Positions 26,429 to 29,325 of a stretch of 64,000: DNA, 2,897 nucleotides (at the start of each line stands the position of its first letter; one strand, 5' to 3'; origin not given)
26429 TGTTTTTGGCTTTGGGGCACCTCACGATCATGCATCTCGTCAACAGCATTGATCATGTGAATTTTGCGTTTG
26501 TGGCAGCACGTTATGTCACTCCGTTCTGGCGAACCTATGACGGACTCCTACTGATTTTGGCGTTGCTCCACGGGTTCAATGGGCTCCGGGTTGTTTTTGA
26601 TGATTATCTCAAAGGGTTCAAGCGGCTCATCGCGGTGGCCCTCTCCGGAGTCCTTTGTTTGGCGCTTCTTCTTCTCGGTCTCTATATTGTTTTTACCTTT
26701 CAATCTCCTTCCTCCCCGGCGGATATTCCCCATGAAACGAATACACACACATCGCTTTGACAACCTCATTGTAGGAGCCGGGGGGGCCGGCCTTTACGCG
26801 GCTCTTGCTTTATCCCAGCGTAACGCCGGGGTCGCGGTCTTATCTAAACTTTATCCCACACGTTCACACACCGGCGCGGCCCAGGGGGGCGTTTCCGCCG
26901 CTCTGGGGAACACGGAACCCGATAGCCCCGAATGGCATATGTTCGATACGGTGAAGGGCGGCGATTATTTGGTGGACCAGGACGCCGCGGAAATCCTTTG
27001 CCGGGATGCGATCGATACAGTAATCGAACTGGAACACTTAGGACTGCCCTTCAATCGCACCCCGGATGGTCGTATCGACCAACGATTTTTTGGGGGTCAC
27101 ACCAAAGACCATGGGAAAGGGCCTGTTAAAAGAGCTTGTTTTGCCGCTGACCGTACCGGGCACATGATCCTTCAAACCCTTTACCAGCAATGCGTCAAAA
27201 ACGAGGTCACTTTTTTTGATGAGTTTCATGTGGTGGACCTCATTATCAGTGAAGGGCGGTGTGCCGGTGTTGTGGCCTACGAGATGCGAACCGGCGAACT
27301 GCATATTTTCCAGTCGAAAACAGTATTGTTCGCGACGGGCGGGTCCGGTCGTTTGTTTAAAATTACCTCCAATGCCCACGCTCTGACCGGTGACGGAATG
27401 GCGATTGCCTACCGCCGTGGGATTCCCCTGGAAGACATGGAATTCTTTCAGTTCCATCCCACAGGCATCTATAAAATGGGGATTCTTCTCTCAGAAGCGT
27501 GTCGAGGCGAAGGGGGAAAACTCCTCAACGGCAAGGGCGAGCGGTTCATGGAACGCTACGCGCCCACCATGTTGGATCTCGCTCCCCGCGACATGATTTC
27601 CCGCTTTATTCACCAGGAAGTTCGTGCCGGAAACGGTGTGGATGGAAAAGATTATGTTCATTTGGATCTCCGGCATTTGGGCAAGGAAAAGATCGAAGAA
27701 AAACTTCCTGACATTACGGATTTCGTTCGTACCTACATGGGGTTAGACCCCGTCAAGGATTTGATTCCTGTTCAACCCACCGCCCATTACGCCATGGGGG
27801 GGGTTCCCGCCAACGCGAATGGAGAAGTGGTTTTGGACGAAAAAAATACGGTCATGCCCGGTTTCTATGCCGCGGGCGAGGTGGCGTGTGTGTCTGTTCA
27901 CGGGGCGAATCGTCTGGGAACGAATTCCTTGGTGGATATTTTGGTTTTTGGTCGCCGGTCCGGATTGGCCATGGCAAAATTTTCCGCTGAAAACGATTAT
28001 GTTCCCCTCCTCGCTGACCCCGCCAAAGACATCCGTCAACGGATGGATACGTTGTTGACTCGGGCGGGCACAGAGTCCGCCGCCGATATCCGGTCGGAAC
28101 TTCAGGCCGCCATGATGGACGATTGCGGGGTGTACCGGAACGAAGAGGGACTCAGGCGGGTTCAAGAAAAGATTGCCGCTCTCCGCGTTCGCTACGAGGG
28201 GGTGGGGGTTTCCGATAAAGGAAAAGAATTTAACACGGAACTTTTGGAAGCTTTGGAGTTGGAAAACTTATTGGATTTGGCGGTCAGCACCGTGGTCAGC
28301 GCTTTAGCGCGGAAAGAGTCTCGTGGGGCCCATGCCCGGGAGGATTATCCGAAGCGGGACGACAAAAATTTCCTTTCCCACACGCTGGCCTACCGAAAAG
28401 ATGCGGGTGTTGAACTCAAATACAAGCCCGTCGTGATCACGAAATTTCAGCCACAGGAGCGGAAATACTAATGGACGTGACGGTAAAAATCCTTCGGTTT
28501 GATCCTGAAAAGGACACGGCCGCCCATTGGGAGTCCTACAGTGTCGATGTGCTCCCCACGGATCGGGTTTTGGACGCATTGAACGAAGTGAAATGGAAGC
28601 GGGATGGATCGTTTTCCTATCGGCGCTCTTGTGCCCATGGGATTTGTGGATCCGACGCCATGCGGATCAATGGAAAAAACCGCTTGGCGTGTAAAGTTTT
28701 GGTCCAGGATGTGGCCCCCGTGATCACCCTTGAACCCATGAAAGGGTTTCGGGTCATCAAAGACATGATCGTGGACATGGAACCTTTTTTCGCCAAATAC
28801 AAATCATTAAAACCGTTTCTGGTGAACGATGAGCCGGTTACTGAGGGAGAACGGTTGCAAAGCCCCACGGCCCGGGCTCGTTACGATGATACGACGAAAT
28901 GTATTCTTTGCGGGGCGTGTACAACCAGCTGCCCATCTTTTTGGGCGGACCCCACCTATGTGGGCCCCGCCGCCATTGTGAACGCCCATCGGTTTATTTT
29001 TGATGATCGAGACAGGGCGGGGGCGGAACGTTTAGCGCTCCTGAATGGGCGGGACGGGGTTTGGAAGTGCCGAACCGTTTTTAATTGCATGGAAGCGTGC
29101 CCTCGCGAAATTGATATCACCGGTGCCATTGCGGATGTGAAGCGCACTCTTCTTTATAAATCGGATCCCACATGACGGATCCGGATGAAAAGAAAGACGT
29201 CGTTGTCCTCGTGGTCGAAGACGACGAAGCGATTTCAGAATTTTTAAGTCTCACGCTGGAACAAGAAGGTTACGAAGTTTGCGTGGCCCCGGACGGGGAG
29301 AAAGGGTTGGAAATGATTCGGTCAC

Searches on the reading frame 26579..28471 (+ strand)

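Call 12: search_protein_families(library=pfam, proteins=[window:26579-28471:+], max_evalue=0.001)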
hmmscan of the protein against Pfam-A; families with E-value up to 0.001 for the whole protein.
window:26579-28471:+ (630 aa): 6 families
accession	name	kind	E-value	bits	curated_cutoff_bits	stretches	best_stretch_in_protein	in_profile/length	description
PF00890.30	FAD_binding_2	-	3.2e-106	356.4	20.4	1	61-451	1-414/414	FAD binding domain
PF02910.25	Succ_DH_flav_C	-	1e-47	161.8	20.8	1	505-630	1-130/130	Fumarate reductase flavoprotein C-term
PF01266.30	DAO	-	8.5e-10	39.1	27.9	1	63-278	3-231/353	FAD dependent oxidoreductase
PF03486.20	HI0933_like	-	1.5e-08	34.9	50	0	187-436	101-220/244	HI0933-like protein Rossmann domain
PF07992.20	Pyr_redox_2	-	4.1e-08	33.4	26.1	1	61-265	2-119/291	Pyridine nucleotide-disulphide oxidoreductase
PF01946.23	Thi4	-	3.5e-05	23.6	26.2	0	60-90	18-49/235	Thi4 family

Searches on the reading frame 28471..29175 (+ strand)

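Call 12: search_protein_families(library=pfam, proteins=[window:28471-29175:+], max_evalue=0.001)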
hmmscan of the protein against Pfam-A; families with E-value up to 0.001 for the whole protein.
window:28471-29175:+ (234 aa): 10 families
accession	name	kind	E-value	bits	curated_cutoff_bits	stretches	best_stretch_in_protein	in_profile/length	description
PF13085.11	Fer2_3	-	1.5e-35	121.8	27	1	4-107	1-106/107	2Fe-2S iron-sulfur cluster binding domain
PF13237.11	Fer4_10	-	5.1e-14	52.4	25.5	1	138-211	3-53/53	4Fe-4S dicluster domain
PF13183.11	Fer4_8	-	9e-11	42.6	27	1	142-214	3-68/68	4Fe-4S dicluster domain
PF13534.11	Fer4_17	-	2.3e-07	31.7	22.2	1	143-215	1-61/61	4Fe-4S dicluster domain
PF12838.12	Fer4_7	-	2.9e-06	28.1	27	1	143-213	1-51/52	4Fe-4S dicluster domain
PF13187.11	Fer4_9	-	6.4e-06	26.5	27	1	143-213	1-50/52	4Fe-4S dicluster domain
PF00037.32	Fer4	-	1.3e-05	25.2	21.1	1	139-155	3-19/24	4Fe-4S binding domain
PF12837.12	Fer4_6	-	2.3e-05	24.5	25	1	140-155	5-20/24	4Fe-4S binding domain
PF12797.12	Fer4_2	-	8.5e-05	22.7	24.5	1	138-156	4-22/22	4Fe-4S binding domain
PF12800.12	Fer4_4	-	0.00066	20.3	24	0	142-155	2-15/17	4Fe-4S binding domain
